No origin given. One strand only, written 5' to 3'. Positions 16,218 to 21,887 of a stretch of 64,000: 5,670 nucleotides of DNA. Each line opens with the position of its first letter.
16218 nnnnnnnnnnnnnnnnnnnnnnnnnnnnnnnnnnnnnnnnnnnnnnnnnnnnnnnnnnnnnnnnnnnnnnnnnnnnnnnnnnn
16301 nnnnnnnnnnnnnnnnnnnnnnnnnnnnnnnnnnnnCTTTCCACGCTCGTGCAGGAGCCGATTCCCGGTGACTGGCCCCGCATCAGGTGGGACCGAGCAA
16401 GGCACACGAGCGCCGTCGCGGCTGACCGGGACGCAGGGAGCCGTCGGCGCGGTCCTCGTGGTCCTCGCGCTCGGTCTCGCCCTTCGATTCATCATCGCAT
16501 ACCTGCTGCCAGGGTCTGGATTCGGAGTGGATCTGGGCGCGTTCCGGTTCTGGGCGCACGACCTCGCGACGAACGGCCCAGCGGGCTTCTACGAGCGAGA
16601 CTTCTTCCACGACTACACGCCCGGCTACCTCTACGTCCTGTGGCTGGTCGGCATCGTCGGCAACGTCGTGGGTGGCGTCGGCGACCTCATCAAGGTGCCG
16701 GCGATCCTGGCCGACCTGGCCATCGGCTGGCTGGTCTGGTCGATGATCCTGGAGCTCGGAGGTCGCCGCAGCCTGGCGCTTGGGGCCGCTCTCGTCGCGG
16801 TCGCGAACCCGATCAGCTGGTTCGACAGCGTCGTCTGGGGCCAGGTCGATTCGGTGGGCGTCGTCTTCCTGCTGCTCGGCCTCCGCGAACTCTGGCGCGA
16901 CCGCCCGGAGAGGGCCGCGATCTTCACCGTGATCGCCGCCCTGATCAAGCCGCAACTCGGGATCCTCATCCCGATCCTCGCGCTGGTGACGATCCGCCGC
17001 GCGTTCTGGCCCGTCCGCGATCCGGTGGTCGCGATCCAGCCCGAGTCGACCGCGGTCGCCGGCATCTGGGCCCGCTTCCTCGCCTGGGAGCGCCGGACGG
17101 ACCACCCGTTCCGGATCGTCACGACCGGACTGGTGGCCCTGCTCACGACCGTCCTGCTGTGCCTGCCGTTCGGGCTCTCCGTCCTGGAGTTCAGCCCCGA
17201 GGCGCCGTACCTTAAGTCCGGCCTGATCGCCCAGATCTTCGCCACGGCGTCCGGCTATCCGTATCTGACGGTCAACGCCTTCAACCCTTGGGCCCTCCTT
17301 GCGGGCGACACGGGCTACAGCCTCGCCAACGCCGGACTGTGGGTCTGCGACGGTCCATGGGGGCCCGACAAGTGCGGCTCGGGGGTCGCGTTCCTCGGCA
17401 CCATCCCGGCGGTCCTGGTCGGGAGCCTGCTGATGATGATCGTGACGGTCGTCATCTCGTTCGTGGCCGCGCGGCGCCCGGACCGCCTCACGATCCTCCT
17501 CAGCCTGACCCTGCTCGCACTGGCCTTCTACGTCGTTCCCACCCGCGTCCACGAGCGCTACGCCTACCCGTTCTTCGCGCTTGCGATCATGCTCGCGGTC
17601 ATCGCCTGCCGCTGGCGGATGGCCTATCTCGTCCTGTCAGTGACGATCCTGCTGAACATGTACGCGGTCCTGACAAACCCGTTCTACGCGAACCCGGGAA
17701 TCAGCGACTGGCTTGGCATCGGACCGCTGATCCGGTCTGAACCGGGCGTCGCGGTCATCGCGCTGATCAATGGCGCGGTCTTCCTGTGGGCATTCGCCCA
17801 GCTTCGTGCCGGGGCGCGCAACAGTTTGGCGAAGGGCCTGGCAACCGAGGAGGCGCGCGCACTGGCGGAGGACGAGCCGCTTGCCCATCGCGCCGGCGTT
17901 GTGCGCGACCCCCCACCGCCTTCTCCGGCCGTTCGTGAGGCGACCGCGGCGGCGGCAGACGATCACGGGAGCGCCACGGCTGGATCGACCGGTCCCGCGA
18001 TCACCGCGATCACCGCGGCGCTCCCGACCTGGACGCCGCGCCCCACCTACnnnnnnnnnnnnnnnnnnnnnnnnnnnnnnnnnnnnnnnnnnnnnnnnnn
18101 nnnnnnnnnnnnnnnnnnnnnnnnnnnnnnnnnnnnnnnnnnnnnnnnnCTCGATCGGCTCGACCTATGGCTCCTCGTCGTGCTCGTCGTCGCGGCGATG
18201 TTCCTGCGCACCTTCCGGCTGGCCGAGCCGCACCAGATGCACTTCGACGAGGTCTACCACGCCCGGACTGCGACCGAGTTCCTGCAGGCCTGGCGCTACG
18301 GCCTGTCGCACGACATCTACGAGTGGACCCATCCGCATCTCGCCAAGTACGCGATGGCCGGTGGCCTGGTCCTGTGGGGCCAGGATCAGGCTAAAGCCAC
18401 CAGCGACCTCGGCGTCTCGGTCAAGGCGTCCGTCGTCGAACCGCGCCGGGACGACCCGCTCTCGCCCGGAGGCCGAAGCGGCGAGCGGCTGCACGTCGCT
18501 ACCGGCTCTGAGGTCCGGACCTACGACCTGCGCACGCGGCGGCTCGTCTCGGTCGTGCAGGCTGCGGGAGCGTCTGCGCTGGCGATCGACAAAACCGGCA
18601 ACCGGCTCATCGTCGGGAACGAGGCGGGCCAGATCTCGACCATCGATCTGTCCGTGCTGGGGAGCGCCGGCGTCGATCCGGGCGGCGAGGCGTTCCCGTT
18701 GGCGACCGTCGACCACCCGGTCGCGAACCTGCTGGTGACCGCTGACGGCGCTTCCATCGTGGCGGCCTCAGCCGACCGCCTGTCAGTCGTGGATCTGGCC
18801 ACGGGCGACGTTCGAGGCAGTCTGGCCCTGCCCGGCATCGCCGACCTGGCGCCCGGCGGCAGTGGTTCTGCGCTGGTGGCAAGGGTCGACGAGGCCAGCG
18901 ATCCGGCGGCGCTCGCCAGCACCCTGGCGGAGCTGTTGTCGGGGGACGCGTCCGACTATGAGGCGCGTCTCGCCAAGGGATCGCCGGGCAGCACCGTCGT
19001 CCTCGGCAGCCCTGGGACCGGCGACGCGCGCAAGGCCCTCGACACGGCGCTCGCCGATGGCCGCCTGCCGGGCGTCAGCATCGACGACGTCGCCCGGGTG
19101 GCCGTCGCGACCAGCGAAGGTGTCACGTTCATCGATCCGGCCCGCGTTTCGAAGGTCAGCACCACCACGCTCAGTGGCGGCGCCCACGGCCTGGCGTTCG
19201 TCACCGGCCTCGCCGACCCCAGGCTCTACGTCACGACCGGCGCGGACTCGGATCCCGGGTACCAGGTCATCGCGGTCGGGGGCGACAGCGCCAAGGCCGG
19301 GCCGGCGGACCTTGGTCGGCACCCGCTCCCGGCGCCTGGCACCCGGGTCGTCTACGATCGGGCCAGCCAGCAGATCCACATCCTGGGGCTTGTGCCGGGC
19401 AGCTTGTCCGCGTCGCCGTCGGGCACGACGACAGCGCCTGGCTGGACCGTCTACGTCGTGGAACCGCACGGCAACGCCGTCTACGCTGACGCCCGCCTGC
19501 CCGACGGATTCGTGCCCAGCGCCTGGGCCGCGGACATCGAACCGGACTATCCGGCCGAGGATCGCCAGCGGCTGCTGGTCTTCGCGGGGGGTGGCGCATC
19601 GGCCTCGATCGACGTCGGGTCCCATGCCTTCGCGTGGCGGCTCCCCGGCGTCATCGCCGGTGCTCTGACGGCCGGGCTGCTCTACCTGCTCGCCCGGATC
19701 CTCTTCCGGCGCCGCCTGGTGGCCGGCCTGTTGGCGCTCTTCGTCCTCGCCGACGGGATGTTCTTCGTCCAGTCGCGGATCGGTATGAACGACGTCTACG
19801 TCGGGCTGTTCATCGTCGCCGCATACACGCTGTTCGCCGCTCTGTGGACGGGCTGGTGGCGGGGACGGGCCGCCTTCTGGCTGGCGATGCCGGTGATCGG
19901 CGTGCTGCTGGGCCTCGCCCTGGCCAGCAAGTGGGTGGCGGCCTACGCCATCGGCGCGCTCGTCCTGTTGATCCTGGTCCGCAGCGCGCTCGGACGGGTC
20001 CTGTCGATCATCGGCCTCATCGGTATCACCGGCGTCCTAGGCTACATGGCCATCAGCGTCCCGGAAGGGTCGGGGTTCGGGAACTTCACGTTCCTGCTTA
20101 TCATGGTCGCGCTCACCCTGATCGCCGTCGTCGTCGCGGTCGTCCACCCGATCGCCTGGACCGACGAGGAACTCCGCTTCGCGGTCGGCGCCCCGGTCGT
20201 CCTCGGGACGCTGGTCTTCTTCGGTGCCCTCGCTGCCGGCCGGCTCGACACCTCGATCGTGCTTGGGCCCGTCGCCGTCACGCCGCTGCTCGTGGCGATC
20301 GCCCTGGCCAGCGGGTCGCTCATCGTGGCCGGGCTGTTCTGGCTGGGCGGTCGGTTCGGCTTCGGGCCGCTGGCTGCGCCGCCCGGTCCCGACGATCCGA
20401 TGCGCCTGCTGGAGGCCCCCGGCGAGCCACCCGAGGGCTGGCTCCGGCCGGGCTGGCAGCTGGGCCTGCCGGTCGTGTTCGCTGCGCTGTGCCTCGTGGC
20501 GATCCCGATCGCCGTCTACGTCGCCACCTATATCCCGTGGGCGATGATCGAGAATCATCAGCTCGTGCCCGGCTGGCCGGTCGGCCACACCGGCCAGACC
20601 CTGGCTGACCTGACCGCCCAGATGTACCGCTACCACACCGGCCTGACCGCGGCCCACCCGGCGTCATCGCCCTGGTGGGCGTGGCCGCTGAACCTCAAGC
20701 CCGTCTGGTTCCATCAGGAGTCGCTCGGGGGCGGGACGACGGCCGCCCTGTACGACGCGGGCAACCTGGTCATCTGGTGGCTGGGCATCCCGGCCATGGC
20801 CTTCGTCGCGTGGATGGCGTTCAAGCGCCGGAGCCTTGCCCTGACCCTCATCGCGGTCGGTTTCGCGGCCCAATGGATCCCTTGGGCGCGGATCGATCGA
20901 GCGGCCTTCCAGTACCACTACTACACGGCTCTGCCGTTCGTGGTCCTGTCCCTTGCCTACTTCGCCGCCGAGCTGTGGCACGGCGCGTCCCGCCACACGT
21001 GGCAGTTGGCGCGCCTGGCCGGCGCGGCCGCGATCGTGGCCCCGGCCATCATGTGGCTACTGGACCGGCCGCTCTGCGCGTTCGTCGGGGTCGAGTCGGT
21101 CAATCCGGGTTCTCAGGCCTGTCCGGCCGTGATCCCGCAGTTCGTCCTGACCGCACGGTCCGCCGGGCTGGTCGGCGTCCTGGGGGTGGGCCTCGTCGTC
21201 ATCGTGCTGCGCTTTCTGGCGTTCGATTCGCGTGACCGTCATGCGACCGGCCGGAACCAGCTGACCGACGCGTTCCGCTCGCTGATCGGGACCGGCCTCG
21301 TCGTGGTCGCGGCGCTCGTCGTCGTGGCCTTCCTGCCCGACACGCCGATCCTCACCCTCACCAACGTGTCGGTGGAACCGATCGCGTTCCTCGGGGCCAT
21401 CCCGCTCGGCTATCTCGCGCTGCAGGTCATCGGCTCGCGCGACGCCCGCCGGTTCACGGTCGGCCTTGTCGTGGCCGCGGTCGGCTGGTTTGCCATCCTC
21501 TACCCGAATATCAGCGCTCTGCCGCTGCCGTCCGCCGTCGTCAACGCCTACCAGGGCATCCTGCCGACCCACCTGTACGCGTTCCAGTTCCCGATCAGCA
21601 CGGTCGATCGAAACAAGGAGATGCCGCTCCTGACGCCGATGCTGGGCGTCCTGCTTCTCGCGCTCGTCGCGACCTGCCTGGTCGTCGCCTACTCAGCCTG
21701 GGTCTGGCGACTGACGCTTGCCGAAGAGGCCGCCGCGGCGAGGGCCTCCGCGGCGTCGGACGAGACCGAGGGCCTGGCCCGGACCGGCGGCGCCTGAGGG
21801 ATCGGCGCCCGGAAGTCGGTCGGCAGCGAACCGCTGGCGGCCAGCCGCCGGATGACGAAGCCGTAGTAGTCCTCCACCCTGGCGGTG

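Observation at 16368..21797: ~1800-aa single polypeptide fusing a Gpi18/ALG-like GT-C to a PMT-like GT-C that carries a ~410-aa beta-propeller-like insertion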

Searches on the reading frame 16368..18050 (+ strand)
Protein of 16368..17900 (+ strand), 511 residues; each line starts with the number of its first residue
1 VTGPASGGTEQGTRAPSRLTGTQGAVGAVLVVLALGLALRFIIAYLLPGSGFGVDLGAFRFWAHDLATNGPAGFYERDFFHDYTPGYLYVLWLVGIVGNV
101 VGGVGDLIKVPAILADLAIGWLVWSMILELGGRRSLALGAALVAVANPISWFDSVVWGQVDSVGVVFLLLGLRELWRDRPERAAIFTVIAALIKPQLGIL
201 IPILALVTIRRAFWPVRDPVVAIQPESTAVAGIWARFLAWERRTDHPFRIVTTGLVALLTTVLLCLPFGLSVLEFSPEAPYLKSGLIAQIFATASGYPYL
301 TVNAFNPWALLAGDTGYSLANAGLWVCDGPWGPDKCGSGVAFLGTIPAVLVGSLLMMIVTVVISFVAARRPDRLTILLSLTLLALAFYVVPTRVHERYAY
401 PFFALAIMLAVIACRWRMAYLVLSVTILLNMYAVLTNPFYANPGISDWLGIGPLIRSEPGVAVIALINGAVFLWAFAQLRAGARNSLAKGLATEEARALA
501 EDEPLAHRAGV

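Call 21: search_protein_families(library=pfam, proteins=[window:16368-17900:+], max_evalue=10)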
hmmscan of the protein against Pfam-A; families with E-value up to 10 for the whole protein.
window:16368-17900:+ (511 aa): 1 family
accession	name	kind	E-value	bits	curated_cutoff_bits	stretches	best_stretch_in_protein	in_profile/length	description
PF09594.16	GT87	-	3.9e-05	24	25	1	83-204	3-122/237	Glycosyltransferase family 87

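Call 42: predict_structure(alignment_id=A4)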
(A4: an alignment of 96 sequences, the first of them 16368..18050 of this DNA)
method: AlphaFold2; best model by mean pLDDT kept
length: 561 residues; sequences in the alignment: 96
mean_pLDDT: 84.6   pTM: 0.85
mean pLDDT of the five models: 84.6, 83.4, 83.3, 81.4, 81.4
residues with pLDDT >= 90: 328; 70-90: 137; 50-70: 54; < 50: 42
segments of 3 or more residues with pLDDT < 50: 1-11, 13-20, 548-561
pLDDT, mean of each block of 10 residues (from residue 1): 40 46 76 88 74 81 96 89 90 96 91 94 96 95 90 81 96 96 97 94 97 83 65 85 87 97 94 90 90 82 87 92 89 85 95 96 97 97 96 86 97 97 95 85 82 94 96 98 97 95 62 58 51 50 51 39 38
secondary structure, 60 per line:
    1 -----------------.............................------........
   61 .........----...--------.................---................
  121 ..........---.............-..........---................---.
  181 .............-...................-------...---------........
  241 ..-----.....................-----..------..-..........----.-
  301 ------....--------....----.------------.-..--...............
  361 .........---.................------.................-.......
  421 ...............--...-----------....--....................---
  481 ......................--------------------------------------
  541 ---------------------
elements in order: H18-46 H53-69 H85-101 H105-130 H134-146 H148-157 H161-176 H180-193 H195-213 H233-242 H248-268 H285-294 H307-310 H319-322 H348-369 H373-389 H396-412 H414-435 H452-455 H458-477 H481-502

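Call 45: fold_search(model_id=the predicted structure, library=pdb)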
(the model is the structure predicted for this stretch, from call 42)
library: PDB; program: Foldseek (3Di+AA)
matches with E <= 10: 283; with E <= 0.001: 6
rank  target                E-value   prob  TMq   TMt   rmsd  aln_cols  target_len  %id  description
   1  9wno_A                8.2e-05  1.00  0.50  0.66   6.0       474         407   16  Cryo-EM structure of Candida glabrata GPI mannosyltransferase I bound to Dol-P-Man (released 2025-12-03)
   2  7wld_U                8.9e-05  1.00  0.40  0.50   9.8       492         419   13  Cryo-EM structure of the human glycosylphosphatidylinositol transamidase complex at 2.53 Angstrom resolution (released 2022-04-27)
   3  7w72_U                1.1e-04  1.00  0.44  0.55   8.9       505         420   13  Structure of a human glycosylphosphatidylinositol (GPI) transamidase (released 2022-02-16)
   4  9dm5                  1.2e-04  1.00  0.42  0.57   8.6       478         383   15  Product-Bound mannosyltransferase PimE (released 2025-06-25)
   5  8imx_U                1.4e-04  1.00  0.43  0.55   9.0       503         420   13  Cryo-EM structure of GPI-T with a chimeric GPI-anchored protein (released 2023-08-16)
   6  6snh_X                2.0e-04  1.00  0.57  0.67   7.1       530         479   14  Cryo-EM structure of yeast ALG6 in complex with 6AG9 Fab and Dol25-P-Glc (released 2020-03-11)
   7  9ub7_B                1.9e-03  1.00  0.43  0.58   7.8       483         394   12  Structure of glycosylphosphatidylinositol transamidase,state 1 (released 2026-04-08)
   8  9s6r_A                2.1e-03  1.00  0.46  0.64   6.0       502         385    9  Ternary cryo-EM structure of yeast ALG3 with Dol25-PP-GlcNAc2Man5, Dol25-P-Man, and Fab (released 2026-03-18)
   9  8agb_A                1.8e-02  1.00  0.38  0.33  17.9       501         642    9  Structure of yeast oligosaccharylransferase complex with lipid-linked oligosaccharide bound (released 2022-12-07)
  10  9i5k_A                2.0e-02  1.00  0.35  0.39  14.8       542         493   12  Structure of the Chaetomium thermophilum Pmt4 homodimer (C2 symmetry) (released 2025-12-24)
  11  8age_A                4.7e-02  1.00  0.38  0.34  13.4       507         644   11  Structure of yeast oligosaccharylransferase complex with acceptor peptide bound (released 2022-12-07)
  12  7smp_B                5.0e-02  0.20  0.13  0.10  28.9       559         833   12  CryoEM structure of NKCC1 Bu-I (released 2022-09-28)
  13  8hnl_R                1.2e-01  0.16  0.09  0.15  21.7       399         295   13  CXCR3-DNGi complex activated by PS372424 (released 2023-11-29)
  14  9c0h_A                1.3e-01  0.12  0.11  0.09  28.5       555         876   14  Phosphorylated human NKCC1 in complex with bumetanide (released 2025-02-12)
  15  8y0h                  1.5e-01  0.16  0.09  0.14  21.1       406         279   12  Structure of CXCR3 in complex with VUF11418 (Receptor-ligand focused map) (released 2025-02-26)
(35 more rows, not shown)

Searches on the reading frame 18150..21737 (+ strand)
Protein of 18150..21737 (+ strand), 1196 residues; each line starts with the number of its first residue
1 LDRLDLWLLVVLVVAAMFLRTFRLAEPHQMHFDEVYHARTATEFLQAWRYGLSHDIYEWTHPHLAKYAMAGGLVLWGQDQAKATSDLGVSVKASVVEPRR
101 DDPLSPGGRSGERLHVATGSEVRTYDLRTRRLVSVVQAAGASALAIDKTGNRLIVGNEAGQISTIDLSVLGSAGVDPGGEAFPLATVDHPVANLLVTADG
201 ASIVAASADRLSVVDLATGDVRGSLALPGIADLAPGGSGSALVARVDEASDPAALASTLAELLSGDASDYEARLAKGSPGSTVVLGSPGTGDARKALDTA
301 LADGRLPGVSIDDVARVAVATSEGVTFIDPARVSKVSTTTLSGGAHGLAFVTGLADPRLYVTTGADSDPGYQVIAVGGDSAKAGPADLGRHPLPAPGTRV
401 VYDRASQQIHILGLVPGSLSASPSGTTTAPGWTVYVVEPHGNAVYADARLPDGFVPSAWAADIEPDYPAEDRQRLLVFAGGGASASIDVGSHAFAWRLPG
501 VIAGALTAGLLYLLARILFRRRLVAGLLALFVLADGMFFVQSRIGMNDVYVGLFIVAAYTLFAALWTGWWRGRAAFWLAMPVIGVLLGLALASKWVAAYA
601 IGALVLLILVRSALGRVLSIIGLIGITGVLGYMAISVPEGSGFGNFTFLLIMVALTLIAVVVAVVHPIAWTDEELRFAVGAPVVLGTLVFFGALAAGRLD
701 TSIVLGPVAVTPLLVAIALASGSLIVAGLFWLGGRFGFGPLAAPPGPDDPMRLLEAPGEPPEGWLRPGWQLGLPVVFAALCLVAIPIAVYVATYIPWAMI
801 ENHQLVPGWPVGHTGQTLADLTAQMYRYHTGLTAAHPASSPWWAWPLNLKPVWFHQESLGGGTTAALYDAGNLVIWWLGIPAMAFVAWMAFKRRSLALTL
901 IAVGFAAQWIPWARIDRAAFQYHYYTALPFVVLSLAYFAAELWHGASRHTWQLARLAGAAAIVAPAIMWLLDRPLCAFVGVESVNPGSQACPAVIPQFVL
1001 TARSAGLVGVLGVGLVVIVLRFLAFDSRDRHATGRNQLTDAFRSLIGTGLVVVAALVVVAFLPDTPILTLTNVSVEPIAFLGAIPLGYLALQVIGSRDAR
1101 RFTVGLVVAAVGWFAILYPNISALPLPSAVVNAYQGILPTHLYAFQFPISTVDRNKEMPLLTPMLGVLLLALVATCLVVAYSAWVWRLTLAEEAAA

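Call 32: predict_structure(alignment_id=A2)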
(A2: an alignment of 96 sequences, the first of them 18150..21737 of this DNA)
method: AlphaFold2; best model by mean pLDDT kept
length: 1196 residues; sequences in the alignment: 96
mean_pLDDT: 81.9   pTM: 0.81
mean pLDDT of the five models: 81.9, 81.8, 79.0, 78.7, 77.9
residues with pLDDT >= 90: 388; 70-90: 595; 50-70: 171; < 50: 42
segments of 3 or more residues with pLDDT < 50: 835-838, 851-865, 915-918, 1135-1150
pLDDT, mean of each block of 10 residues (from residue 1): 89 84 58 75 89 72 78 85 84 92 77 93 90 92 93 95 91 72 95 93 95 95 93 91 87 90 87 82 84 89 91 92 94 89 94 88 91 90 86 94 89 86 69 92 92 91 79 90 89 79 91 94 92 75 72 93 88 88 95 84 86 85 87 70 66 86 85 84 91 93 81 93 92 87 84 80 58 79 93 86 84 84 72 51 56 39 48 73 90 86 82 51 74 93 88 88 78 69 59 66 84 81 64 63 83 88 85 74 80 87 86 71 54 48 47 61 86 94 89 80
secondary structure, 60 per line:
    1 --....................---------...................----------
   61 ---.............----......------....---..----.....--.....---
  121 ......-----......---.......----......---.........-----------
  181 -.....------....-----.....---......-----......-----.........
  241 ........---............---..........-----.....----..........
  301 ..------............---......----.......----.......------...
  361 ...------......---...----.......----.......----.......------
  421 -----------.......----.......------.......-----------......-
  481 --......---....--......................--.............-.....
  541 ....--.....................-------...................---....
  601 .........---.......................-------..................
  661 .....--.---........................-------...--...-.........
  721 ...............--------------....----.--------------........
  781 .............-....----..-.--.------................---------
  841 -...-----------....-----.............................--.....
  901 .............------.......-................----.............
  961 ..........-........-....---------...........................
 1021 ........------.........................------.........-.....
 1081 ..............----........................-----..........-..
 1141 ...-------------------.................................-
elements in order (helices of 4 or more, strands of 3 or more residues): H3-22 H32-50 H64-76 E81-86 E93-96 E113-117 E121-126 E132-137 E141-147 E152-157 E161-166 E182-186 E193-196 E202-206 E210-215 E221-226 E232-245 H252-263 H267-276 E282-286 H291-302 E309-320 E324-329 E334-340 E345-351 E358-363 E370-375 E386-392 E397-403 E408-414 E432-438 E443-449 E456-462 E474-479 E483-488 H492-495 H498-519 H522-534 H536-544 H547-567 H575-593 H597-609 H613-635 H643-665 H672-695 E703-705 E708-710 H712-735 H750-753 H773-793 H795-798 H818-831 H856-859 H865-893 H896-913 H920-926 H928-943 H948-970 H972-979 H981-984 E994-1001 H1002-1028 H1035-1059 E1066-1074 H1076-1094 H1099-1122 H1128-1137 H1139-1143 H1163-1195

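Call 36: fold_search(model_id=the predicted structure, library=pdb)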
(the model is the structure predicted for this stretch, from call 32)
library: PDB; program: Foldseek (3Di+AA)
matches with E <= 10: 1178; with E <= 0.001: 723
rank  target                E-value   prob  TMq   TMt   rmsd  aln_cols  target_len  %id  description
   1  8fl2_NJ               5.5e-09  1.00  0.19  0.51  12.8       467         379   13  Human nuclear pre-60S ribosomal subunit (State I1) (released 2023-07-12)
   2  8fl0_NJ               1.0e-08  1.00  0.20  0.47  12.2       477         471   12  Human nucleolar pre-60S ribosomal subunit (State H) (released 2023-07-12)
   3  4wjs                  1.0e-08  1.00  0.19  0.41  13.5       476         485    9  Crystal structure of Rsa4 from Chaetomium thermophilum (released 2014-11-19)
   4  9n74_LQ               1.2e-08  1.00  0.20  0.28  19.4       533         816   10  SSU processome maturation and disassembly, State H (released 2025-10-29)
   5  9g33_UL               1.8e-08  1.00  0.20  0.28  19.1       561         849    9  Stalled 90S - Utp23-Krr1-deltaC3 (released 2025-06-18)
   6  8wc8_B                2.1e-08  1.00  0.21  0.69   8.4       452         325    9  Cryo-EM structure of the ZH8651-bound hTAAR1-Gs complex (released 2023-12-27)
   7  1gxr_A                3.4e-08  1.00  0.21  0.67   5.3       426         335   11  WD40 Region of Human Groucho/TLE1 (released 2002-06-13)
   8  2ce8_A                3.8e-08  1.00  0.21  0.68   4.9       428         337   11  An EH1 peptide bound to the Groucho-TLE WD40 domain. (released 2006-06-14)
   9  4lg8                  3.8e-08  1.00  0.21  0.72   5.5       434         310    9  Crystal structure of PRPF19 WD40 repeats (released 2013-08-07)
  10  6rxt_UL               4.0e-08  1.00  0.19  0.29  20.2       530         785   12  Cryo-EM structure of the 90S pre-ribosome (Kre33-Noc4) from Chaetomium thermophilum, state A (released 2019-08-14)
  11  8ink_W                4.0e-08  1.00  0.19  0.52  14.0       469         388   13  human nuclear pre-60S ribosomal particle - State D (released 2023-08-09)
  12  6lqr_B2               5.1e-08  1.00  0.20  0.28   8.9       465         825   11  Cryo-EM structure of 90S small subunit preribosomes in transition states (State C) (released 2020-09-16)
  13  9n6v_LQ               5.1e-08  1.00  0.20  0.28  22.1       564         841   10  SSU processome maturation and disassembly, State A (released 2025-11-05)
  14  6n9g_C                6.2e-08  1.00  0.21  0.64   7.6       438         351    9  Crystal Structure of RGS7-Gbeta5 dimer (released 2019-01-09)
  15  8h93_B                6.2e-08  1.00  0.19  0.55   7.8       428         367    9  Structure of dimeric mouse SCMC core complex (released 2024-01-10)
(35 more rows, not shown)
